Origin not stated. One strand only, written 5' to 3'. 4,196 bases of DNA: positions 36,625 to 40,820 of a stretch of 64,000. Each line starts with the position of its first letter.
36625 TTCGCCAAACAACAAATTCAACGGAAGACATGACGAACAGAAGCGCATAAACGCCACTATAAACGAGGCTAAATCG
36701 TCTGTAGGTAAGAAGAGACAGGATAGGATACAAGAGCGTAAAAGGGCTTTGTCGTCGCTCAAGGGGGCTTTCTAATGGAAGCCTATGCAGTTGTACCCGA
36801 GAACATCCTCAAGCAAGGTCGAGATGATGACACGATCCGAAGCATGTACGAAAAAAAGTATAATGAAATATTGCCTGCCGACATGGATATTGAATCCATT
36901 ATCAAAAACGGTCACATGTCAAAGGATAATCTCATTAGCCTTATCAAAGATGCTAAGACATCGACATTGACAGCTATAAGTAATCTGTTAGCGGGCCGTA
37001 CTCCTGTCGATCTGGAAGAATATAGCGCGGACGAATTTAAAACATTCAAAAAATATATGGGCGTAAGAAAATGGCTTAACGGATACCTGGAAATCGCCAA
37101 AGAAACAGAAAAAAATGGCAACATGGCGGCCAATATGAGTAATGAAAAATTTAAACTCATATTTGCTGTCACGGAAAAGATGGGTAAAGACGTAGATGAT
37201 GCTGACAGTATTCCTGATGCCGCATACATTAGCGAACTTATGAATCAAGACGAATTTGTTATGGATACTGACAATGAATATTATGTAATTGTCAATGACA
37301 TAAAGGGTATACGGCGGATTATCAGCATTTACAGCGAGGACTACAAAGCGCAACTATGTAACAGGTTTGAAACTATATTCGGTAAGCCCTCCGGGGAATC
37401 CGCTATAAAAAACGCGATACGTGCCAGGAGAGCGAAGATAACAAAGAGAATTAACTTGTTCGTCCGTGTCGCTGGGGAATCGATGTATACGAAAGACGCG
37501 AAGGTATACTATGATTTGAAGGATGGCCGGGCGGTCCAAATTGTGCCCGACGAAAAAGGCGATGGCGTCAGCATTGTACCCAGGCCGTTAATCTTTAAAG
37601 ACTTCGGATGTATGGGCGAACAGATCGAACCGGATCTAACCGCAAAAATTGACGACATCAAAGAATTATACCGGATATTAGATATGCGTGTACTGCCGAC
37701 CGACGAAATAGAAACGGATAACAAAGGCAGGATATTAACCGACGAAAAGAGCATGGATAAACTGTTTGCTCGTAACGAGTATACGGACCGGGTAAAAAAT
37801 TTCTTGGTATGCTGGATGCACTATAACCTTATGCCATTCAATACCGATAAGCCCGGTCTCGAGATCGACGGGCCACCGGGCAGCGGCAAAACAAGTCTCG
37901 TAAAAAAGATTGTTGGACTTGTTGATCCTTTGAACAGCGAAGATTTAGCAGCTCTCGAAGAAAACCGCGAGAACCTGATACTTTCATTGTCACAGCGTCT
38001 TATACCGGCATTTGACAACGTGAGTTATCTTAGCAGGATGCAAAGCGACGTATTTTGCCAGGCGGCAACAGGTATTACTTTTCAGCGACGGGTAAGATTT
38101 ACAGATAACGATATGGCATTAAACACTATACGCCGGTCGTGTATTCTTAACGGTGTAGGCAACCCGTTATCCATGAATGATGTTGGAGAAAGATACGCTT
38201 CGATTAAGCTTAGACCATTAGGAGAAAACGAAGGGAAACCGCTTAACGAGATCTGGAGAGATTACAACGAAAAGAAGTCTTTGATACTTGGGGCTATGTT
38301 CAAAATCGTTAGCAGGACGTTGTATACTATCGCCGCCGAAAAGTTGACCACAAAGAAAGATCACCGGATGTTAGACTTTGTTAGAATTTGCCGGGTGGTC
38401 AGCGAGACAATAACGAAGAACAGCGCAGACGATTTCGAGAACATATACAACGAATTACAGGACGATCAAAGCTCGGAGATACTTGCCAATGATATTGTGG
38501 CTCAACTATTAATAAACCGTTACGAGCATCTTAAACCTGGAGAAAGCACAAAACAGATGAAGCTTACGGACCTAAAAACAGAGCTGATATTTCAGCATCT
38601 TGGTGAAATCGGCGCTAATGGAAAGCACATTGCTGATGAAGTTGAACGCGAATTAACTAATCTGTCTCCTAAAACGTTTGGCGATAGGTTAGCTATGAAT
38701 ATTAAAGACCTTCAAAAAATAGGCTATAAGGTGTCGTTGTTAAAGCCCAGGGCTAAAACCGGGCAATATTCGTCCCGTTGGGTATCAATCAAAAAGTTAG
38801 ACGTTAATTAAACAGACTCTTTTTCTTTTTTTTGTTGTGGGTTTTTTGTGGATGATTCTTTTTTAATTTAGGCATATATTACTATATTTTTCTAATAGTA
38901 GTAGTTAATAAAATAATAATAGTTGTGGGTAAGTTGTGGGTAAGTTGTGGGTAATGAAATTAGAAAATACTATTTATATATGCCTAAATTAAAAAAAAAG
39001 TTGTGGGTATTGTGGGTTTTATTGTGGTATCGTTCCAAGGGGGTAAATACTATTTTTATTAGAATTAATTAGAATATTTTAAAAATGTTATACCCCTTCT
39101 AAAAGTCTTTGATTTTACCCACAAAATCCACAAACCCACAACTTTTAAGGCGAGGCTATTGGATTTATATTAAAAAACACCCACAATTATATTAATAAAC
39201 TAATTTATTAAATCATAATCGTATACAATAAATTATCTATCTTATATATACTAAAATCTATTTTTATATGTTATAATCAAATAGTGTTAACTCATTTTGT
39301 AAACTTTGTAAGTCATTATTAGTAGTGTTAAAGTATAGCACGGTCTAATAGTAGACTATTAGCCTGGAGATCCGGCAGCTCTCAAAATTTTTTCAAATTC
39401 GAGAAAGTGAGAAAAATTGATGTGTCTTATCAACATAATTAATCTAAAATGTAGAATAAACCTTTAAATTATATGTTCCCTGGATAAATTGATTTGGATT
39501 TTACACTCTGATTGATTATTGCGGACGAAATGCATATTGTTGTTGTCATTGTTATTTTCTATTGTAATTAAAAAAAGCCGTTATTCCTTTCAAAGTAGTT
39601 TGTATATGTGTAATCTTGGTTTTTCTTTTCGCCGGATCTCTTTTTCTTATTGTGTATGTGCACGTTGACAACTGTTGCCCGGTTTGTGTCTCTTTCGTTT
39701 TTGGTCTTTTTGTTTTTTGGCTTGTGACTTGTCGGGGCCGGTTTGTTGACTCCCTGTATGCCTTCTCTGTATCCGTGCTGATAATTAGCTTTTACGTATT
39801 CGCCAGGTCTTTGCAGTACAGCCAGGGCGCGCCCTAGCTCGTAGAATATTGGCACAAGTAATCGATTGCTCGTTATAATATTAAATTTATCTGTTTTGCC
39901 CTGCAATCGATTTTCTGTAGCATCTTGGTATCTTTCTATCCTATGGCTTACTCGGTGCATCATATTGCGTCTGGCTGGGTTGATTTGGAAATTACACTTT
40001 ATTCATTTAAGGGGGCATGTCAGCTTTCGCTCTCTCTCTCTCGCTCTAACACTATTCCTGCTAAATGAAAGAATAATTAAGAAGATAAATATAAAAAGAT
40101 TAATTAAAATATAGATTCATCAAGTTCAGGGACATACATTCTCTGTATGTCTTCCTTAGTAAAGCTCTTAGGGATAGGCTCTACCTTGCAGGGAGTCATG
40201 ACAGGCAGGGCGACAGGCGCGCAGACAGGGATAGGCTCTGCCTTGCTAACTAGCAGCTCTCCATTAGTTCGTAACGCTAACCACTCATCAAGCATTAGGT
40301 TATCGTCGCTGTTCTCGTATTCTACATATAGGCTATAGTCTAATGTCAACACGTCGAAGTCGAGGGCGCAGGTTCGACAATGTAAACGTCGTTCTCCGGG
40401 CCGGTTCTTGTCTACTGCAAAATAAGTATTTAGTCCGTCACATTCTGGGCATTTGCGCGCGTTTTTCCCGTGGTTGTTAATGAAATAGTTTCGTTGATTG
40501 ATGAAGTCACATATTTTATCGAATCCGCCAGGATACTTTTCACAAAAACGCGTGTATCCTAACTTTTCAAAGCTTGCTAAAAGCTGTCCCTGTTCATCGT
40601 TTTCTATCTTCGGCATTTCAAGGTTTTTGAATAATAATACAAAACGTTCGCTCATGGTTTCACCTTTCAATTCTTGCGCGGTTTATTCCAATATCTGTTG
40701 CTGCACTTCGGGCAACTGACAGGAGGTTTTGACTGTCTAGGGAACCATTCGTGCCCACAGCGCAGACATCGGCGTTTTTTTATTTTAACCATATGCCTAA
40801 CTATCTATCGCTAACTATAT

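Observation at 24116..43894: B1/B2: near-identical termini around a swapped beta-propeller core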

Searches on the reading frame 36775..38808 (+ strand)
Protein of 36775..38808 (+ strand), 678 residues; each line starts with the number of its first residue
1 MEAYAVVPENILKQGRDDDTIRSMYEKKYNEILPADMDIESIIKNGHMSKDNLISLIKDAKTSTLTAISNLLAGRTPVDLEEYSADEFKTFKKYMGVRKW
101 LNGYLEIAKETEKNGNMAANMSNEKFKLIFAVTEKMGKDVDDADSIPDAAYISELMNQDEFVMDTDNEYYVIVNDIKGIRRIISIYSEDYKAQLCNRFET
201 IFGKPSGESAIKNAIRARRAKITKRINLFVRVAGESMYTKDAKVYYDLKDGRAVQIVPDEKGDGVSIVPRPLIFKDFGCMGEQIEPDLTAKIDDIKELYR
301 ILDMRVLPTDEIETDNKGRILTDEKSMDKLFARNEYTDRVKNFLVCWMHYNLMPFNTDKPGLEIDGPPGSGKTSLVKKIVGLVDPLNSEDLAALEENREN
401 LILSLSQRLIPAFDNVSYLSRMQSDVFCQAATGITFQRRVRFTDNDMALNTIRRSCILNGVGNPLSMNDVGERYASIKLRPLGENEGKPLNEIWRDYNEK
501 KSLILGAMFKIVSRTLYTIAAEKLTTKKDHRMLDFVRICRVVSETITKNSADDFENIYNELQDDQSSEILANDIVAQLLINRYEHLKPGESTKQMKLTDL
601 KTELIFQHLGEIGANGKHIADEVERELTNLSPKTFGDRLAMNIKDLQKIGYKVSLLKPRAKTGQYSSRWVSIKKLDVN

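Call 9: search_protein_families(library=pfam, proteins=[window:36775-38808:+], max_evalue=0.01)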
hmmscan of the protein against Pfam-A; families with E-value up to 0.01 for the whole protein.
window:36775-38808:+ (678 aa): 0 families

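Call 58: search_protein_families(library=phrogs, proteins=[window:36775-38808:+], max_evalue=0.01)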
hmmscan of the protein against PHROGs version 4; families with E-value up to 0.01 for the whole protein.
window:36775-38808:+ (678 aa): 0 families

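Call 74: search_dna_similar(query=window:36775-38808:+, collection=plasmids, mode=protein, max_rows=10, max_evalue=0.001)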
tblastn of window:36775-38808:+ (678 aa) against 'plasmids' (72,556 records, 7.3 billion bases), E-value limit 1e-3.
Records with a match: 29; places in all: 41; records where one place covers at least 80% of the query: 0.
Best place of each record, by identity: <60% 29.
By first word of the organism name: Streptomyces 21; Stanieria 3; Methylobacterium 2; Methanothrix 1; Candidatus 1; Actinacidiphila 1.
By predicted mobility (MOB-suite, as given by PLSDB): non-mobilizable 25; mobilizable 2; conjugative 2.
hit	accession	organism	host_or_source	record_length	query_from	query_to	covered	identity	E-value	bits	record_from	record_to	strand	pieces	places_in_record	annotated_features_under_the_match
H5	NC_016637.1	Methanothrix harundinacea 6Ac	-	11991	346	674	49%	25.2%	3e-11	75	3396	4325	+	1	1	hypothetical protein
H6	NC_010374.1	Methylobacterium sp. 4-46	-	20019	304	634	49%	24.9%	1e-14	86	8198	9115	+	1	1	hypothetical protein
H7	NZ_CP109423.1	Streptomyces sp. NBC_01506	-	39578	326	667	50%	22.9%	5e-15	87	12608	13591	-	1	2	ATP-binding protein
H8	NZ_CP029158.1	Streptomyces tsukubensis NRRL18488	-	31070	326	667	50%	22.6%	2e-14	85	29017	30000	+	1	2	ATP-binding protein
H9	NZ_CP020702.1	Streptomyces tsukubensis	cell culture,soil sample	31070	326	667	50%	22.6%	2e-14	85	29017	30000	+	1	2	ATP-binding protein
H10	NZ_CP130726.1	Streptomyces sp. NBC_01238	-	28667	326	667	50%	22.1%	8e-15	86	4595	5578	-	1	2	ATP-binding protein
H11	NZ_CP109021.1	Streptomyces melanogenes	-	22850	309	583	41%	27.3%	1e-17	96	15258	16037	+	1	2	ATP-binding protein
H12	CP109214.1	Streptomyces cellulosae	-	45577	309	583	41%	27.3%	3e-17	94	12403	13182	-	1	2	virulence-associated E family protein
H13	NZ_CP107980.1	Streptomyces coelicoflavus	-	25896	309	583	41%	27.3%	3e-17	94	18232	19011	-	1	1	ATP-binding protein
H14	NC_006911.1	Streptomyces sp. F11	-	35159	337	665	49%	22.8%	3e-11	75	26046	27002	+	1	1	hypothetical protein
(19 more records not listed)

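Call 75: search_dna_similar(query=window:36775-38808:+, collection=phages, mode=protein, max_rows=10, max_evalue=0.001)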
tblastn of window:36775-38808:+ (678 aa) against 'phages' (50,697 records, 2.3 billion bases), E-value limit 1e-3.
Records with a match: 2; places in all: 2; records where one place covers at least 80% of the query: 0.
Best place of each record, by identity: <60% 2.
By first word of the organism name: Microbacterium 2.
By host as written in the record: Microbacterium paraoxydans NWU1 2.
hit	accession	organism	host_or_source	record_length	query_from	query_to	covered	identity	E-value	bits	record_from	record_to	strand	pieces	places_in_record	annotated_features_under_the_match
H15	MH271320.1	Microbacterium phage Zeta1847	Microbacterium paraoxydans NWU1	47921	335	581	36%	24.5%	2e-16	90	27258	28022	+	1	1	37: DNA helicase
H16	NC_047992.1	Microbacterium phage Zeta1847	Microbacterium paraoxydans NWU1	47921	335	581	36%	24.5%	2e-16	90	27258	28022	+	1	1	37: DNA primase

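Call 104: find_encoding_contigs(protein=window:36775-38808:+, flank=10000, max_places=10)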
Protein window:36775-38808:+ (678 aa): 4 contigs read that carry it; 3 places shown.
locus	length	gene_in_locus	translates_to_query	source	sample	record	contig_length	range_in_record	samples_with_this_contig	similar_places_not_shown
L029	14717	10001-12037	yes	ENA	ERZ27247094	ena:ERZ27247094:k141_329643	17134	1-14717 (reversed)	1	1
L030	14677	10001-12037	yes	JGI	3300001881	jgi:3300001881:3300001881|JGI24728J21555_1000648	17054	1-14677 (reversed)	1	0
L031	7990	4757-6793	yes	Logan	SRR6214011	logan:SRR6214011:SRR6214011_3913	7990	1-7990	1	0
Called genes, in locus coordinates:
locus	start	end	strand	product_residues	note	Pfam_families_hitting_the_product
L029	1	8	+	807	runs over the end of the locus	?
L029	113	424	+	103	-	-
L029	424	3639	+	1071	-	-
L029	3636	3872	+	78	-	-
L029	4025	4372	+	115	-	-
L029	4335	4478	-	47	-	-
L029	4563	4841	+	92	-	-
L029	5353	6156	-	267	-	-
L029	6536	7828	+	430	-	PF00589:Phage_integrase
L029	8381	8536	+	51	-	-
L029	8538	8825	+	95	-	-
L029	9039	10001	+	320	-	PF09250:Prim-Pol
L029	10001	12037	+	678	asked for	-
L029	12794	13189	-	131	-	-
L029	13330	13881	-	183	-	-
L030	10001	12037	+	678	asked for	-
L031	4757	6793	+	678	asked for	-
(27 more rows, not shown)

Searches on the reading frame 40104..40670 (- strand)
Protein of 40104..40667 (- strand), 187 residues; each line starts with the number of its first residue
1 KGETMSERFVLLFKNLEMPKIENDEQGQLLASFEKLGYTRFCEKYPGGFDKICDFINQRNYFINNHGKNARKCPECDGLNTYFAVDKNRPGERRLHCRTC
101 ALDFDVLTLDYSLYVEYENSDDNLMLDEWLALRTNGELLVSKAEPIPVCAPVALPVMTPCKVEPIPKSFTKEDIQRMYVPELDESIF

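Call 58: search_protein_families(library=phrogs, proteins=[window:40104-40667:-], max_evalue=0.01)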
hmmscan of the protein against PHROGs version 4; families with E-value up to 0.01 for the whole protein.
window:40104-40667:- (187 aa): 0 families

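Call 91: search_protein_families(library=pfam, proteins=[window:40107-40670:-], max_evalue=0.01)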
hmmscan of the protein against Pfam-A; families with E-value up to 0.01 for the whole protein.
window:40107-40670:- (188 aa): 0 families

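Call 103: find_encoding_contigs(protein=window:40107-40670:-, flank=10000, max_places=10)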
Protein window:40107-40670:- (188 aa): no gene with exactly this product is on record in the collection.
